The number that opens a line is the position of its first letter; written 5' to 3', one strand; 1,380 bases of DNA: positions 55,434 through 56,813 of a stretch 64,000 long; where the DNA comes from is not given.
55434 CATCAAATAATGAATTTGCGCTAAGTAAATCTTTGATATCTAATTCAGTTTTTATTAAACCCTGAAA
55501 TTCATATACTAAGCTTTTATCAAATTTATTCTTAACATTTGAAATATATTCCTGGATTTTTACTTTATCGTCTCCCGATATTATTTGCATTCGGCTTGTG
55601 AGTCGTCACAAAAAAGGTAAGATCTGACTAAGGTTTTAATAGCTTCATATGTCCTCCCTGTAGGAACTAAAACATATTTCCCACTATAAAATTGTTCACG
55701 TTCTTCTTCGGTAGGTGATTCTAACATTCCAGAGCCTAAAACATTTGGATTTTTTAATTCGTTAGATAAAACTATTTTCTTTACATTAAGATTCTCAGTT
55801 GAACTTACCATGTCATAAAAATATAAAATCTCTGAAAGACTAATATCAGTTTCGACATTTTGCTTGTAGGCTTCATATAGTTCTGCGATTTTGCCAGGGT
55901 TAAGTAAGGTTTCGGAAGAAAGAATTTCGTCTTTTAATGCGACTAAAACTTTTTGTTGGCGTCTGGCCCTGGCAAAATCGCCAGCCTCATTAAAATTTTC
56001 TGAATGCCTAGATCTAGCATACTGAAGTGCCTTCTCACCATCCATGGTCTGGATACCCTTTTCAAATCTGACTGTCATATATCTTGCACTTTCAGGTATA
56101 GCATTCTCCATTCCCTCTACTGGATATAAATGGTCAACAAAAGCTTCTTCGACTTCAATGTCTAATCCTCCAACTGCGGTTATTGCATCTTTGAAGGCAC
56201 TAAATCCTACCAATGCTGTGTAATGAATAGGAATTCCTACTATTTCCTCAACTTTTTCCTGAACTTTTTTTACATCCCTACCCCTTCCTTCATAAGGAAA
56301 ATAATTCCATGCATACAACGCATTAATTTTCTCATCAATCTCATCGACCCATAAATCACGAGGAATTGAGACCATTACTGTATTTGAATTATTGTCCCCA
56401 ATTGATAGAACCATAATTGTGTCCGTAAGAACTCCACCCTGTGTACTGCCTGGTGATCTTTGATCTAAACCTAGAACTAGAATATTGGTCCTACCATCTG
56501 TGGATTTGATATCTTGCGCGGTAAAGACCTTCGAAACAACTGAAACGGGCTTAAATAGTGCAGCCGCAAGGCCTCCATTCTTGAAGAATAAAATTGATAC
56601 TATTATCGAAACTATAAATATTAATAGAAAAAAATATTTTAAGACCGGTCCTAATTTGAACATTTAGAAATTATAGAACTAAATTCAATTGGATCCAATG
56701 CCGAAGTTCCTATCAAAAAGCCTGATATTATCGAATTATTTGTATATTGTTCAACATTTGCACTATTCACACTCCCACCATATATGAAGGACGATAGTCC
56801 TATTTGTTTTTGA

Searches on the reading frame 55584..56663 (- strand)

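Call 79: search_protein_families(library=pfam, proteins=[window:55584-56663:-], max_evalue=0.00001)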
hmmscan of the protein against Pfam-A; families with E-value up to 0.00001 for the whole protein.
window:55584-56663:- (360 aa): 1 family
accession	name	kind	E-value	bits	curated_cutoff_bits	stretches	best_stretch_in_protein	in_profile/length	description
PF03816.19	LytR_cpsA_psr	-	4.5e-32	111.7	24.6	1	80-247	2-148/150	LytR_cpsA_psr family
